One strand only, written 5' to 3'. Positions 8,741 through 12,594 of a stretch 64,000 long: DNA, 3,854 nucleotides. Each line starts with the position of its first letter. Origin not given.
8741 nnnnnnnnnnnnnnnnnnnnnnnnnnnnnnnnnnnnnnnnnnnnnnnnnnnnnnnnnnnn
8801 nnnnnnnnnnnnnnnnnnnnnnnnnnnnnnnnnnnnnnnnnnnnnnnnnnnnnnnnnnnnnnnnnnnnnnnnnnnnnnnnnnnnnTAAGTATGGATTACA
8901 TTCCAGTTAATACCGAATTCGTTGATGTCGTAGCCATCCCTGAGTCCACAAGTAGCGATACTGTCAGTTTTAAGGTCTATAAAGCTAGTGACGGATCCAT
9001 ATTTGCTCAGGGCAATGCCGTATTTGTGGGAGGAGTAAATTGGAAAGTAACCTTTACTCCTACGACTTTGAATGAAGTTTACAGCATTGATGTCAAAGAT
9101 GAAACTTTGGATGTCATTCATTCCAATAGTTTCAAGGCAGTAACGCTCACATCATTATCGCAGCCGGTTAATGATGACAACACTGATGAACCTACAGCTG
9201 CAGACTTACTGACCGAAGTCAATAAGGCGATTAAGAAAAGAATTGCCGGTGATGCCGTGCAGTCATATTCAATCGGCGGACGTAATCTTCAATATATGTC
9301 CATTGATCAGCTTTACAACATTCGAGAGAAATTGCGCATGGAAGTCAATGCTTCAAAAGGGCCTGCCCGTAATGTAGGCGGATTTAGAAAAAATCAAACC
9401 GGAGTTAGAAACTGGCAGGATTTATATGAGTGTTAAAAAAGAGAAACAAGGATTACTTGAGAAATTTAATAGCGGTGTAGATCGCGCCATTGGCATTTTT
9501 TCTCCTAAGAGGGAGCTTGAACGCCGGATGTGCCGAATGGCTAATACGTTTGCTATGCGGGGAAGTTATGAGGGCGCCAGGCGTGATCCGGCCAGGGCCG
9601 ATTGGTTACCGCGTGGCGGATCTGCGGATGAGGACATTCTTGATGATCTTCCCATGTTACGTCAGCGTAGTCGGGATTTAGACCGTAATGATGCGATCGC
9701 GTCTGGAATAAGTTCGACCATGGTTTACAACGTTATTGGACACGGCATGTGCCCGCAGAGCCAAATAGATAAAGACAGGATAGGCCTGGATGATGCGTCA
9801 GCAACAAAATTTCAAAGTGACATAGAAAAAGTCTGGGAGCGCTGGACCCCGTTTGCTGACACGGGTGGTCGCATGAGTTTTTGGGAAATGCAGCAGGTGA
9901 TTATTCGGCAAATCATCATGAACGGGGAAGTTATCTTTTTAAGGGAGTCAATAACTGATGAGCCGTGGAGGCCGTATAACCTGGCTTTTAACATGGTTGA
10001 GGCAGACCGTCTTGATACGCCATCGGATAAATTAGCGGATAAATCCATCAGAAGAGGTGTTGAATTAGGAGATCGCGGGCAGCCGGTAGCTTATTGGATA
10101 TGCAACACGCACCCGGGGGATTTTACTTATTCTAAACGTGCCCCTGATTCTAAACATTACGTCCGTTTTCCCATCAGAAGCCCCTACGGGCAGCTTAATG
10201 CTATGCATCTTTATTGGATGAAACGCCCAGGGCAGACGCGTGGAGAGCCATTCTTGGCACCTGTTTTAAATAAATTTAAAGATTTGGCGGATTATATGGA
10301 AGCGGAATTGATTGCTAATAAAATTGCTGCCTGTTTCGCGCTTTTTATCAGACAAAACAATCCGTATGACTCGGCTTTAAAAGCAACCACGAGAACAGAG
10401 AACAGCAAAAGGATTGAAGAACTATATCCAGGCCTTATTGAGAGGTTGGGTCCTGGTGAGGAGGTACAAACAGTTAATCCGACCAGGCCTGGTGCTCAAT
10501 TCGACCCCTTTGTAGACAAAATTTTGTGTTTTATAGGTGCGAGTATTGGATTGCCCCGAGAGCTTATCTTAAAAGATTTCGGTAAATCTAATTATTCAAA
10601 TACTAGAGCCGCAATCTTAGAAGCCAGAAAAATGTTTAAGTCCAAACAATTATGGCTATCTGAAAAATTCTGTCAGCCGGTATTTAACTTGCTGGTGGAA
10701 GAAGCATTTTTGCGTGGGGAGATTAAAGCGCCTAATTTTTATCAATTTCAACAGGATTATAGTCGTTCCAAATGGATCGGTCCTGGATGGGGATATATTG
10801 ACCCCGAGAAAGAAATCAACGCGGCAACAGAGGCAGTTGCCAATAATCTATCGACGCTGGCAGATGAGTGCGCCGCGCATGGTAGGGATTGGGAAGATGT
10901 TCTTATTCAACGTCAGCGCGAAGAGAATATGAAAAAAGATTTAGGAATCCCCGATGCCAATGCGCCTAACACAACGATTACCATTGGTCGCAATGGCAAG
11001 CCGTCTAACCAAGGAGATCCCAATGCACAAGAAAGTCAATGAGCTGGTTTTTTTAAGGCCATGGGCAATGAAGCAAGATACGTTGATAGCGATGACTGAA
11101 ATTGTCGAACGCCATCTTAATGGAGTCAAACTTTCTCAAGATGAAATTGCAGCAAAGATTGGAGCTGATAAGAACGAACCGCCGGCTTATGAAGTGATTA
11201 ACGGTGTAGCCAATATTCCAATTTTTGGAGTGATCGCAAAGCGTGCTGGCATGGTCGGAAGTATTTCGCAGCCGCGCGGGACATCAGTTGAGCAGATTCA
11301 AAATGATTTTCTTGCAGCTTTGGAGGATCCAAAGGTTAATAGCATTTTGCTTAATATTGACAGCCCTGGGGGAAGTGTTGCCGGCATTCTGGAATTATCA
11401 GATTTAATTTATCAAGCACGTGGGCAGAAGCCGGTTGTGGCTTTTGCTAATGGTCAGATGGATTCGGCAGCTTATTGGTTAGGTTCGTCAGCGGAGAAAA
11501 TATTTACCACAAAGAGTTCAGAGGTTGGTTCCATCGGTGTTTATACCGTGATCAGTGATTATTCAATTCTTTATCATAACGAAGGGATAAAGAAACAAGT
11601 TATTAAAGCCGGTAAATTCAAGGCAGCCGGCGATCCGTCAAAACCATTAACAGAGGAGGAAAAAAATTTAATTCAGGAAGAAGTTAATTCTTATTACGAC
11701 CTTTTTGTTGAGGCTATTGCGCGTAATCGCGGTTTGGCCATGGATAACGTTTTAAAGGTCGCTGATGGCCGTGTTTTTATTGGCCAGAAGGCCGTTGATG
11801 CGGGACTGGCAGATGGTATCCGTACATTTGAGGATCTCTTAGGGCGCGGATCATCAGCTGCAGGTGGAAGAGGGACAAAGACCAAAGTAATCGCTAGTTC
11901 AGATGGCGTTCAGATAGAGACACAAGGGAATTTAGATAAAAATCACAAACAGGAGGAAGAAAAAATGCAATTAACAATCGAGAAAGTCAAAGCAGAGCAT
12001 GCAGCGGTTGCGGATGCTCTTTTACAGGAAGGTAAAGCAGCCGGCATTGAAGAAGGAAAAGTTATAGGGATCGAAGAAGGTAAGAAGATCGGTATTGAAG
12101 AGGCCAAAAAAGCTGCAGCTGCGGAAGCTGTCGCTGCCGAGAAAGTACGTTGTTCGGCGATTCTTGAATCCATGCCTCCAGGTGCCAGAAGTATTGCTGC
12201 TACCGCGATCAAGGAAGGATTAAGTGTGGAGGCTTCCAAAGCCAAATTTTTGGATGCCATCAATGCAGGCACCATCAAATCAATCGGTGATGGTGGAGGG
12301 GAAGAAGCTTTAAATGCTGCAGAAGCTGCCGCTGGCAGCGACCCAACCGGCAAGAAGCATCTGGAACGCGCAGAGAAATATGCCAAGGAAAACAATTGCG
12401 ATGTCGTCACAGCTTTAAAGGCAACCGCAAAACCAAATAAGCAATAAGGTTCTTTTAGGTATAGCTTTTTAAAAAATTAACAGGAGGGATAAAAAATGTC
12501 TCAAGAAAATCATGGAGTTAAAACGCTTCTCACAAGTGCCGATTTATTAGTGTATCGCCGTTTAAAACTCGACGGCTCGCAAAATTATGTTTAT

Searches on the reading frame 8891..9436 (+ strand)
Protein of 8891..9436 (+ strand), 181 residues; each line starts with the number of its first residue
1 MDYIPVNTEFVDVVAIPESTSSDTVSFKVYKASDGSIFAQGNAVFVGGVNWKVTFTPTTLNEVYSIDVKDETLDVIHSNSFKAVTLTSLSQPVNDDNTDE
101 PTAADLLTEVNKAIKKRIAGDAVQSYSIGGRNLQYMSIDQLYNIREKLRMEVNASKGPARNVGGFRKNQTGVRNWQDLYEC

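Call 9: search_protein_families(library=pfam, proteins=[window:8891-9433:+], max_evalue=0.1)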
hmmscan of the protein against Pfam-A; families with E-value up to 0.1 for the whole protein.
window:8891-9433:+ (181 aa): 0 families

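Call 10: search_protein_families(library=phrogs, proteins=[window:8891-9433:+], max_evalue=0.01)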
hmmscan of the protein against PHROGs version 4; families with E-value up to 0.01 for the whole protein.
window:8891-9433:+ (181 aa): 3 families
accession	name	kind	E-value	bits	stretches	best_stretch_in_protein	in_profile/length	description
phrog_5774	-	connector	7e-11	43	1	96-157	97-158/177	head-tail joining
phrog_118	-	connector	1.1e-05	26.3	1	102-166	7-68/76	head-tail adaptor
phrog_2545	-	connector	0.0021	19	1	127-166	23-63/68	head-tail adaptor Ad1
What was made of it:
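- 8891..9436 (+): gpW-like head-tail joining protein with a ~95-aa N-terminal extension. It starts 3 nt after the fibre gene's stop codon. PHROG head-tail joining E 7e-11 (call 10).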

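Call 60: search_protein_families(library=ncbifam, proteins=[window:8891-9433:+], max_evalue=0.01)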
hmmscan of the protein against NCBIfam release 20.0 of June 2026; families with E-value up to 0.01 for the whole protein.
window:8891-9433:+ (181 aa): 1 family
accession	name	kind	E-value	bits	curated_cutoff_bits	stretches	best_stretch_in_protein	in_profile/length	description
NF047331.1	phage_HTJ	equivalog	0.00022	20.9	33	1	113-160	7-54/59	phage head-tail joining protein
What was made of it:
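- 8891..9436 (+): NCBIfam phage_HTJ, below its cut-off (call 60).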

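Call 84: find_encoding_contigs(protein=window:8891-9436:+, flank=6000, max_places=4)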
Protein window:8891-9436:+ (181 aa): 3 contigs read that carry it; 3 places shown.
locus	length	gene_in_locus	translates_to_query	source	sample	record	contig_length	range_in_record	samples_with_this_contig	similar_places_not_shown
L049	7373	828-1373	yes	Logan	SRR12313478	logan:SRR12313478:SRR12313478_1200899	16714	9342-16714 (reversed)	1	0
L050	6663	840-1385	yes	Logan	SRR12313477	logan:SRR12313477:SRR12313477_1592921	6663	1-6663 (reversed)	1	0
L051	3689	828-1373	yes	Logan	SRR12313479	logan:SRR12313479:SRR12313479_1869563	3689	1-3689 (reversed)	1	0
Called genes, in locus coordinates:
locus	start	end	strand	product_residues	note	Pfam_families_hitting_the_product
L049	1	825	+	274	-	?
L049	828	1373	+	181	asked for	-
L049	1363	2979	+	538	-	PF05136:Phage_portal_2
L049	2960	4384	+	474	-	PF25145:NfeD1b_N (weak), PF01343:Peptidase_S49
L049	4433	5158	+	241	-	-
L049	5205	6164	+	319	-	-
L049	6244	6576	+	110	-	-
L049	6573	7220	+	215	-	-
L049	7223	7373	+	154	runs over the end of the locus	-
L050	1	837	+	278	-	?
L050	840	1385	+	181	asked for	-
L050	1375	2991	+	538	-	PF05136:Phage_portal_2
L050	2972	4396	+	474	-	PF25145:NfeD1b_N (weak), PF01343:Peptidase_S49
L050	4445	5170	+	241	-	-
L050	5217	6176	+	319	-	-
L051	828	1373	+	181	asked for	-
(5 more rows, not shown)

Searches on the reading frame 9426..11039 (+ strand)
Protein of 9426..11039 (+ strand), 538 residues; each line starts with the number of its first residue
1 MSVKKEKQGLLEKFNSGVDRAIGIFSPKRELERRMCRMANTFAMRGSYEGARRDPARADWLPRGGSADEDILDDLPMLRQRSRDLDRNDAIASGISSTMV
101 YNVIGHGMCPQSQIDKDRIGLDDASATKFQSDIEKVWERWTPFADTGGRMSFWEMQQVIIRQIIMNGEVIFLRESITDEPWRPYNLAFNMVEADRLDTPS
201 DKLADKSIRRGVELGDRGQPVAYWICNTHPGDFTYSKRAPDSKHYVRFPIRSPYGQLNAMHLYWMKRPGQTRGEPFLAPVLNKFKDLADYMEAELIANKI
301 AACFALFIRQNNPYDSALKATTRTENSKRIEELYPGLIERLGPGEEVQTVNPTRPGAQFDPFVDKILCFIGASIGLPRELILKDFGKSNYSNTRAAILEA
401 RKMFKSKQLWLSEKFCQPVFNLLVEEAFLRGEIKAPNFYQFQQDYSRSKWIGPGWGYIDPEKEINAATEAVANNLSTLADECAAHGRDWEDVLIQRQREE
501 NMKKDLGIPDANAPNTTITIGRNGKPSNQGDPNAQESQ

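Call 9: search_protein_families(library=pfam, proteins=[window:9426-11039:+], max_evalue=0.1)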
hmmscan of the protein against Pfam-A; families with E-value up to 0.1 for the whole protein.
window:9426-11039:+ (538 aa): 1 family
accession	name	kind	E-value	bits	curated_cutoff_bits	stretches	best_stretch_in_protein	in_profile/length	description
PF05136.18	Phage_portal_2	-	2.3e-97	326.8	32.9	1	56-408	4-354/354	Phage portal protein, lambda family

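Call 10: search_protein_families(library=phrogs, proteins=[window:9426-11039:+], max_evalue=0.01)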
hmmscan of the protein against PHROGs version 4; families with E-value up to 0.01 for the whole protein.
window:9426-11039:+ (538 aa): 6 families
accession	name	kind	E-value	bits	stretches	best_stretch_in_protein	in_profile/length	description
phrog_21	-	head and packaging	1e-117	395.6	1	18-522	11-516/1362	portal protein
phrog_537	-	head and packaging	1e-47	163.3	1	304-511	2-207/233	portal protein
phrog_3993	-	unknown function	9.2e-05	23.4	1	58-212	36-193/195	-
phrog_33813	-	unknown function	9.9e-05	23.2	1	39-141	24-124/160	-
phrog_12037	-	unknown function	0.00075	20.2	1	18-227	4-205/212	-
phrog_5862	-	unknown function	0.0018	19.4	1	458-507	3-52/81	-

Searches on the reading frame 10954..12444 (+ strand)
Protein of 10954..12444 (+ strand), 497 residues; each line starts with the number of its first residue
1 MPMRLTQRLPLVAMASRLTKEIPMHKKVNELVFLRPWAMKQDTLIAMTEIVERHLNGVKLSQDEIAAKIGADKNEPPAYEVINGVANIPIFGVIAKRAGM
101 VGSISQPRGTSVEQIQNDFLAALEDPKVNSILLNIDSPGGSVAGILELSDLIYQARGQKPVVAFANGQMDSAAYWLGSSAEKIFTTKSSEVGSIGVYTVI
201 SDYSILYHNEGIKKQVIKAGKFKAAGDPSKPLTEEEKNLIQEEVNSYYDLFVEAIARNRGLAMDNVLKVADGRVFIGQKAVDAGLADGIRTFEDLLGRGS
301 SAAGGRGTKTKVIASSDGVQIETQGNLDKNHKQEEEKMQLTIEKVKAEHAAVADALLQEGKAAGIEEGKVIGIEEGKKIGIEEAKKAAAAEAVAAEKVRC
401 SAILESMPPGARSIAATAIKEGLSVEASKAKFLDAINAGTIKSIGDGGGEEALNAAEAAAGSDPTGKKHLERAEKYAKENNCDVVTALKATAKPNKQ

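Call 16: search_protein_families(library=pfam, proteins=[window:10954-12444:+], max_evalue=0.001)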
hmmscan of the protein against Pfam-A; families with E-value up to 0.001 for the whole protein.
window:10954-12444:+ (497 aa): 3 families
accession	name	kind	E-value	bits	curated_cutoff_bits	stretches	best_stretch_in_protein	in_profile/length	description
PF01343.23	Peptidase_S49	-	7.1e-41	140.2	24.9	1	157-297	5-145/154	Peptidase family S49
PF25145.1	NfeD1b_N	-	1.2e-06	28.7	40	1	122-196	25-97/189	NfeD1b, N-terminal domain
PF00574.28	CLP_protease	-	0.00041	20.7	20.2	0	114-182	32-98/182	Clp protease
